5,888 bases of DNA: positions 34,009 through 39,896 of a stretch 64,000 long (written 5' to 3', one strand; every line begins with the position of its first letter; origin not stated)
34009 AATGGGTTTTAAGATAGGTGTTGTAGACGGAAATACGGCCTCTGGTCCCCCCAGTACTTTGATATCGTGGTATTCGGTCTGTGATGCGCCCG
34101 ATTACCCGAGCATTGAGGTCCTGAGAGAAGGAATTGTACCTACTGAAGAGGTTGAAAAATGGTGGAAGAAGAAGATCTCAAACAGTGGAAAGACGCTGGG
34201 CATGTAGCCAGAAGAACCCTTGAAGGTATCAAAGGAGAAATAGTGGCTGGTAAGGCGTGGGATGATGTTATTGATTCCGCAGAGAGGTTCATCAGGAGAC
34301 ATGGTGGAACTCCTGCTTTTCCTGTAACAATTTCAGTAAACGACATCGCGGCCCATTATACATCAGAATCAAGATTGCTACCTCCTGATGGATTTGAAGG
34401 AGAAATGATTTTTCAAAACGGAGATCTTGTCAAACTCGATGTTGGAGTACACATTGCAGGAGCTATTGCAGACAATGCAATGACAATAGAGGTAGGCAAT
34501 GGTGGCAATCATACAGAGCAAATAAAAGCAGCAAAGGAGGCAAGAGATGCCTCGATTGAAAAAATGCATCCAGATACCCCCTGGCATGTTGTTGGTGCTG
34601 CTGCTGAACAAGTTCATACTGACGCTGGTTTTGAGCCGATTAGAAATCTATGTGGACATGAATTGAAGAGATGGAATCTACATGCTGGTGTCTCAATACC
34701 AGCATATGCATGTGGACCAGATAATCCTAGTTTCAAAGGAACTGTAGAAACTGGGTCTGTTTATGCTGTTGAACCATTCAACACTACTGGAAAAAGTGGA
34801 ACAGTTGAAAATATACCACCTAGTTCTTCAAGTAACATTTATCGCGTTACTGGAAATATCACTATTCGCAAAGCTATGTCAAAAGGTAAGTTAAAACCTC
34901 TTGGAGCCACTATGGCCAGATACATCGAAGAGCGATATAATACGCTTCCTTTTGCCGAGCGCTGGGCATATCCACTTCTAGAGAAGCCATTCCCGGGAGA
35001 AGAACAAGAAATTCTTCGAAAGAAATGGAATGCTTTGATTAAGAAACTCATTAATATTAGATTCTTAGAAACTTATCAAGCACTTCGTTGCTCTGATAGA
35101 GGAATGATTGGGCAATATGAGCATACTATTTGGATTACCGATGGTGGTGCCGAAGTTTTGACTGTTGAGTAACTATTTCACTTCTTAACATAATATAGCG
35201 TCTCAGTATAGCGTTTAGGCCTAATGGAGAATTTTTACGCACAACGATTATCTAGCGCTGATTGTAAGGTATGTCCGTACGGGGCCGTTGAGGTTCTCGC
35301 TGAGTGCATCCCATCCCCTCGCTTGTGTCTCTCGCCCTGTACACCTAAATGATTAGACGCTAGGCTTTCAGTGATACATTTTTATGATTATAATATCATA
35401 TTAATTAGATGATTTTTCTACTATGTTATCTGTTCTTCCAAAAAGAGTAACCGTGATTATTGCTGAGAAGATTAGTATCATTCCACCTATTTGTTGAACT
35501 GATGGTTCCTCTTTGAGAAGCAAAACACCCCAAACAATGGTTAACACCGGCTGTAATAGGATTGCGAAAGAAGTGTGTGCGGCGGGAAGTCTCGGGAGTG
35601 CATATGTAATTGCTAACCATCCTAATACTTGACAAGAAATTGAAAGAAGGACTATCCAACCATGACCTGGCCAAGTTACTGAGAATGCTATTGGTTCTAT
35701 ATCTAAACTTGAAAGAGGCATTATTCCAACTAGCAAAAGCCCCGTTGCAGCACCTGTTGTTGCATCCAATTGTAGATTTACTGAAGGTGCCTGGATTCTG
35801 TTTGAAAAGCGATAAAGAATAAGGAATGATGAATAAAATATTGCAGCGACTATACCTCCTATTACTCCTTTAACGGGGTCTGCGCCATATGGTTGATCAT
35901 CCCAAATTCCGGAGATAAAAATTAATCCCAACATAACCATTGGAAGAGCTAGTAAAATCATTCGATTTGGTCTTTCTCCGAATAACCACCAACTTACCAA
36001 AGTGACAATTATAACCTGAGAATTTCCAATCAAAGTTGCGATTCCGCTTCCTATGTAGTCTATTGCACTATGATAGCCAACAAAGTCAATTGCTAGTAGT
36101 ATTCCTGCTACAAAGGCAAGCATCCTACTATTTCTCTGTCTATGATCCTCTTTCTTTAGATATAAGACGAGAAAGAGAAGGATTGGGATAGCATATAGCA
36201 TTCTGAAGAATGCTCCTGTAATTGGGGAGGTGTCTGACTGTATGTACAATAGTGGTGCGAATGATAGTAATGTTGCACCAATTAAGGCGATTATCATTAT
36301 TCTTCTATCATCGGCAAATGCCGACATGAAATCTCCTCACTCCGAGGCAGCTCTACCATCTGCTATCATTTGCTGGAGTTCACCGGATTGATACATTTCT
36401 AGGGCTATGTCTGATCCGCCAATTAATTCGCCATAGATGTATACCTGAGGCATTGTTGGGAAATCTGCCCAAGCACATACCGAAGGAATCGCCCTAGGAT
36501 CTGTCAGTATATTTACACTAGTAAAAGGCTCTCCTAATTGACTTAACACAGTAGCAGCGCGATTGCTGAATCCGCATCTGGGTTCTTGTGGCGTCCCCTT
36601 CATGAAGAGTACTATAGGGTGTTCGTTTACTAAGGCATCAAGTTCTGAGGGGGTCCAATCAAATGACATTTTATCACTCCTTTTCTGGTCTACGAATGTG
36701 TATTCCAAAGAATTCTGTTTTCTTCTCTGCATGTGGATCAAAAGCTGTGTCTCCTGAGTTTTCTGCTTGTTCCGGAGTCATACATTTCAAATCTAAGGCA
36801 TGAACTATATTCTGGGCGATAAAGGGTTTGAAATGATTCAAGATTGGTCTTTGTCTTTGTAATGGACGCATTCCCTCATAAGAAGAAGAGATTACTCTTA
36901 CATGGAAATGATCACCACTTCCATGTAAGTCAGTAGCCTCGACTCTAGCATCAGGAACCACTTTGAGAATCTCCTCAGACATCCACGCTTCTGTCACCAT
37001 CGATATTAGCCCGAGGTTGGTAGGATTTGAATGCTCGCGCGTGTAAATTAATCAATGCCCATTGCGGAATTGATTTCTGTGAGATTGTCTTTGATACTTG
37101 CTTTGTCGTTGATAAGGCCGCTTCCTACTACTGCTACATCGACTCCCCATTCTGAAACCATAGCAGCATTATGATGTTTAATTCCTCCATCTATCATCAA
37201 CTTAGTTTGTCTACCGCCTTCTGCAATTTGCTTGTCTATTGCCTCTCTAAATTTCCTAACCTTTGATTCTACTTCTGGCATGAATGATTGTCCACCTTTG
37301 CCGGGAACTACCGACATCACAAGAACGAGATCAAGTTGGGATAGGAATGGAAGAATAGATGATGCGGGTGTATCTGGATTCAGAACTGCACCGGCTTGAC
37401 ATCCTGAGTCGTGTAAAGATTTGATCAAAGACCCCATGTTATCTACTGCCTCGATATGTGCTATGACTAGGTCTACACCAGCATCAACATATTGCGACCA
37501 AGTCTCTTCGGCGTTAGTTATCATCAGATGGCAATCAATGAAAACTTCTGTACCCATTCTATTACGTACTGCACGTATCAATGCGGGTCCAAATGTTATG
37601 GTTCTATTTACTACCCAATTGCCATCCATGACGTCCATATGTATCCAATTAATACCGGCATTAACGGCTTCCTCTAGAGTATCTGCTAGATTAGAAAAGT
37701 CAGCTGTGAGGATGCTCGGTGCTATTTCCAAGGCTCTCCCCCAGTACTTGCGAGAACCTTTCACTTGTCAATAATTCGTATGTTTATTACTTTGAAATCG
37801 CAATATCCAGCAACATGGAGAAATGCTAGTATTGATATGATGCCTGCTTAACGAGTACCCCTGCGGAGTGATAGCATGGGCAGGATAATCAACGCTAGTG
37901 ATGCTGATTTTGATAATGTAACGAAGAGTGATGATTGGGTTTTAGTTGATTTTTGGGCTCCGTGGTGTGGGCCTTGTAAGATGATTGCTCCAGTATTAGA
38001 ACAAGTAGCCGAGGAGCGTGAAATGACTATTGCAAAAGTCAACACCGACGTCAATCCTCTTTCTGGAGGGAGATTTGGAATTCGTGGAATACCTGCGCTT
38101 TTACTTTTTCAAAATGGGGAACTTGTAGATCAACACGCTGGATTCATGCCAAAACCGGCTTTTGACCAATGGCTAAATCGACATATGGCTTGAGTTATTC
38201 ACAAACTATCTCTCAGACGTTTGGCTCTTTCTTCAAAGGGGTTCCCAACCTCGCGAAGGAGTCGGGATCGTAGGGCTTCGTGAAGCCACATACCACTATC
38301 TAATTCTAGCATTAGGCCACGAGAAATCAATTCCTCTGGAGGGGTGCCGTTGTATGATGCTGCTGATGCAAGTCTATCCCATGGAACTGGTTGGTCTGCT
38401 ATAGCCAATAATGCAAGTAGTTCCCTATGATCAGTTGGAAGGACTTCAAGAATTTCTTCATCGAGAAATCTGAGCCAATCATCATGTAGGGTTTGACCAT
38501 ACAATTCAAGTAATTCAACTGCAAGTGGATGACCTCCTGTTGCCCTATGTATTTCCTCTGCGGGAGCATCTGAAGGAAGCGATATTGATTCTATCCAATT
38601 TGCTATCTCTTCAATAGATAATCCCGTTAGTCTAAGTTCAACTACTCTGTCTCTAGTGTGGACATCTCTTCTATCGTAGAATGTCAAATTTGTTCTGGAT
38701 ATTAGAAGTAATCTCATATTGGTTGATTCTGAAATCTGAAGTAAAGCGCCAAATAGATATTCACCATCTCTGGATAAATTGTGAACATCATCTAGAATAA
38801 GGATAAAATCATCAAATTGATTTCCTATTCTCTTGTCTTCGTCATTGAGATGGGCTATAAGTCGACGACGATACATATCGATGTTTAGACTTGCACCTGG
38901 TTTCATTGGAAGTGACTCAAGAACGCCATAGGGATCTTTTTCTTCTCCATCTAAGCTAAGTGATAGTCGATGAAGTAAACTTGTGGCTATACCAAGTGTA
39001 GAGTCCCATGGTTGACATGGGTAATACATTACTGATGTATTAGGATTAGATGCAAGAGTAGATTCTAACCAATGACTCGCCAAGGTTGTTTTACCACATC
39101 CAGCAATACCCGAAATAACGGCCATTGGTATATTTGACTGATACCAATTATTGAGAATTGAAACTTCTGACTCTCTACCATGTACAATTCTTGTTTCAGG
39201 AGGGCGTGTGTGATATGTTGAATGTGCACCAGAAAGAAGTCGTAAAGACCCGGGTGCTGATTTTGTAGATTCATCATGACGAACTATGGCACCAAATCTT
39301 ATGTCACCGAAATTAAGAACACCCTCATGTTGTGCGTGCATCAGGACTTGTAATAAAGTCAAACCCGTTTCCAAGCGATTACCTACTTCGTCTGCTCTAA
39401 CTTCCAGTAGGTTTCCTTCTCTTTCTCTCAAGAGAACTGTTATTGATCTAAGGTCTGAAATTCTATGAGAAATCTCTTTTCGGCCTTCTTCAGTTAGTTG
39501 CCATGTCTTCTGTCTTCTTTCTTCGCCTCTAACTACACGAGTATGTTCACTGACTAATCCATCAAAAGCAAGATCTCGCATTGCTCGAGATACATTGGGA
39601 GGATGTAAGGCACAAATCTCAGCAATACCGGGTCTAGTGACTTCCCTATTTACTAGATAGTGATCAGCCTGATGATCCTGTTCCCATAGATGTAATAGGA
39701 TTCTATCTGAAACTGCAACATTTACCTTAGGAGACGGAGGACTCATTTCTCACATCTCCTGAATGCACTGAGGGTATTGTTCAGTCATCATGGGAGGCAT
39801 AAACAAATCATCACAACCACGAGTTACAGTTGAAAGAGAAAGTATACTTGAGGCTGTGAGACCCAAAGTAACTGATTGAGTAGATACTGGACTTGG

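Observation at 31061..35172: Operon coupling an IGHMBP2/Upf1-like SF1B helicase to an RDD membrane protein, short YrdC/TsaC and MetAP2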

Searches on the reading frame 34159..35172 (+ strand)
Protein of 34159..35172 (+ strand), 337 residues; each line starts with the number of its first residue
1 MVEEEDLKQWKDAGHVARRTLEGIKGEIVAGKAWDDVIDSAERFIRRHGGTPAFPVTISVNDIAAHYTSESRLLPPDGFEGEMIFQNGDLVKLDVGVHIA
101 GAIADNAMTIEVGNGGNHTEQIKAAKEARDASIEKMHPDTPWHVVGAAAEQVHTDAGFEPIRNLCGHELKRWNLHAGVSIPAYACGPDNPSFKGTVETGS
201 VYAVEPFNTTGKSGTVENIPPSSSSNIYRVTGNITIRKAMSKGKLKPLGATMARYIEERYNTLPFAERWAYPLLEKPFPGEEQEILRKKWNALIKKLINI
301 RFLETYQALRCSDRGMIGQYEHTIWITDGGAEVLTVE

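Call 3: search_protein_families(library=pfam, proteins=[window:34159-35172:+], max_evalue=0.01)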
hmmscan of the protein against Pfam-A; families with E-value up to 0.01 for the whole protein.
window:34159-35172:+ (337 aa): 1 family
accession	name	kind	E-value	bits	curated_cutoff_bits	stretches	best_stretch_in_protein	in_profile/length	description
PF00557.29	Peptidase_M24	-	8.7e-22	78.4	23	1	11-211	4-188/208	Metallopeptidase family M24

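Call 4: search_protein_families(library=ncbifam, proteins=[window:34159-35172:+], max_evalue=0.01)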
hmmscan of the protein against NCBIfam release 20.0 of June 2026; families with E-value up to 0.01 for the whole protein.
window:34159-35172:+ (337 aa): 8 families
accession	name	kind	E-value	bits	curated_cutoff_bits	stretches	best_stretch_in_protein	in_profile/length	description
TIGR00501.1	met_pdase_II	equivalog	8.4e-62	209.4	222.65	1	6-335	4-294/295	type II methionyl aminopeptidase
TIGR00500.1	met_pdase_I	equivalog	4.2e-26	92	171.35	1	3-215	5-210/247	type I methionyl aminopeptidase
TIGR00495.1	crvDNA_42K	hypoth_equivalog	3.6e-18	65.4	430.05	1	53-268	77-280/383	ErbB3-binding protein EBP1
NF008970.0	PRK12318.1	equivalog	1.1e-10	41.3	267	1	50-215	100-251/291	methionyl aminopeptidase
NF009533.0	PRK12897.1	equivalog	5e-09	35.9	488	1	78-191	78-191/248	type I methionyl aminopeptidase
NF007310.0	PRK09795.1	equivalog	3.2e-05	22.9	393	1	5-160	131-284/361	aminopeptidase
NF005583.0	PRK07281.1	equivalog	6e-05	22.4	445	1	98-212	129-239/286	methionyl aminopeptidase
NF011174.0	PRK14576.1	subfamily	0.0049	15.8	487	1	86-124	253-291/405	putative endopeptidase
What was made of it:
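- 34159..35172 (+): Type-2 methionine aminopeptidase of 337 aa. Its start overlaps the end of TsaC by 49 nt. TIGR00501 209.4 bits against 92 for type I (call 4).
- Checked: MetAP2, 34159-35172: TIGR00501 type II scores 209.4 (cutoff 222.65), against 92 for type I (call 4).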

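Call 25: search_protein_families(library=padloc, proteins=[window:34159-35172:+], max_evalue=0.001)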
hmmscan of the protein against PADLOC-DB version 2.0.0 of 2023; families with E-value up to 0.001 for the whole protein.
window:34159-35172:+ (337 aa): 0 families

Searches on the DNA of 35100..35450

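Call 80: search_rna_families(source=window, start=35100, end=35450, threshold=evalue, max_evalue=10, show_alignments=3)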
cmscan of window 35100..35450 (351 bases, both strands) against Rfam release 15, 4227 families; matches with E-value up to 10: 1.
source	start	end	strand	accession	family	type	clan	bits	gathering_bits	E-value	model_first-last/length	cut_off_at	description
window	35378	35444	+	RF01592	plasmodium_snoR17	Gene; snRNA; snoRNA; CD-box;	-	21.1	51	5.4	1-80/80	no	small nucleolar RNA snoR17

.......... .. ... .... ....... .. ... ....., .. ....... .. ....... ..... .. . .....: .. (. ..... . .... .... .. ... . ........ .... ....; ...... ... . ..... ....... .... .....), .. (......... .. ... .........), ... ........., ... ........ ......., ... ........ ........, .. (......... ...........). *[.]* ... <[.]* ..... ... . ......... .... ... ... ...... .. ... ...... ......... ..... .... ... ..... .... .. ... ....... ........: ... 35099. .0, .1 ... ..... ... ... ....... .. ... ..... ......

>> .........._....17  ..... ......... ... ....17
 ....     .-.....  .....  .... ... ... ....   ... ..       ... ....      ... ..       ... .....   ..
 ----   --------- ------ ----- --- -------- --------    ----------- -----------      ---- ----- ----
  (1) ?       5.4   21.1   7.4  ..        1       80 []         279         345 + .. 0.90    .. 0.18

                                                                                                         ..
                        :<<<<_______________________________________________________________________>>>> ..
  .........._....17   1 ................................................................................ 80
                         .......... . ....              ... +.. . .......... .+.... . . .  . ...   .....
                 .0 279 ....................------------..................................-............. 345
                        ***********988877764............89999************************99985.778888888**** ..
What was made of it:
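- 35277..35345 (+): Conserved 66-nt RNA hairpin followed by an invariant ACC. Its 13-nt apical loop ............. is invariant. It is a candidate new small RNA immediately 3' of MetAP2. No Rfam match at E<=10 (call 80).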

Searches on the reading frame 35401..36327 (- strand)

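Call 3: search_protein_families(library=pfam, proteins=[window:35401-36327:-], max_evalue=0.01)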
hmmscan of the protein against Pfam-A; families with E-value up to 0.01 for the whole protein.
window:35401-36327:- (308 aa): 2 families
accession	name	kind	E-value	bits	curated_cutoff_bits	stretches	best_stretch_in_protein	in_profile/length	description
PF00892.27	EamA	-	2.6e-27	96.2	28.2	2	11-139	4-134/135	EamA-like transporter family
PF16913.11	PUNUT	-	0.00023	21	30.6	1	11-174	10-184/321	Purine nucleobase transmembrane transport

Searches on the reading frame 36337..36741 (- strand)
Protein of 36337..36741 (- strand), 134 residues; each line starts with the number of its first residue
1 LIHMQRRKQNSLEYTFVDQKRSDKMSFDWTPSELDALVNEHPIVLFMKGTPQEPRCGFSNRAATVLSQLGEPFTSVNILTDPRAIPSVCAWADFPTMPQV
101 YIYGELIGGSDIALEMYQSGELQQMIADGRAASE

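Call 3: search_protein_families(library=pfam, proteins=[window:36337-36741:-], max_evalue=0.01)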
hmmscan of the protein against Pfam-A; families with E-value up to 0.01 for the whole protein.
window:36337-36741:- (134 aa): 1 family
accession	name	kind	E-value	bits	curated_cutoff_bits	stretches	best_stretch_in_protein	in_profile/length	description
PF00462.30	Glutaredoxin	-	3.1e-12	47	22.9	1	43-107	1-60/60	Glutaredoxin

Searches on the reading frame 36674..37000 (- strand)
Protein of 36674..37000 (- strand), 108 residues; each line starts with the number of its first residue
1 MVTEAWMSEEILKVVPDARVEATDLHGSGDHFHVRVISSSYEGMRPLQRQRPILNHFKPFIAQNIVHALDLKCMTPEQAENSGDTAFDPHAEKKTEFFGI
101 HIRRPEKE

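Call 3: search_protein_families(library=pfam, proteins=[window:36674-37000:-], max_evalue=0.01)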
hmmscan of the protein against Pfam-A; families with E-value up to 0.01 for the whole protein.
window:36674-37000:- (108 aa): 1 family
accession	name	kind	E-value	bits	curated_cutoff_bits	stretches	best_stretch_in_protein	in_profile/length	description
PF01722.23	BolA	-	5.6e-13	49.4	25.7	1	11-78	9-76/76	BolA-like protein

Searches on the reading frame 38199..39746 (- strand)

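Call 72: search_protein_families(library=pfam, proteins=[window:38199-39746:-], max_evalue=0.00001)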
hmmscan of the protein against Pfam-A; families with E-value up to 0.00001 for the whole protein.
window:38199-39746:- (515 aa): 4 families
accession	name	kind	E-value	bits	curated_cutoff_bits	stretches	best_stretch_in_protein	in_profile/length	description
PF13191.12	AAA_16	-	1.2e-09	39.3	32.6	1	190-349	4-167/167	AAA ATPase domain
PF13401.12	AAA_22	-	6e-08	33.5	27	1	208-354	7-126/130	AAA domain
PF24883.2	NPHP3_N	-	4.3e-07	30.7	24.8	1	199-351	13-164/164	Nephrocystin 3, N-terminal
PF01637.24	ATPase_2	-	4.5e-07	30.3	33.2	1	191-412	4-224/225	ATPase domain predominantly from Archaea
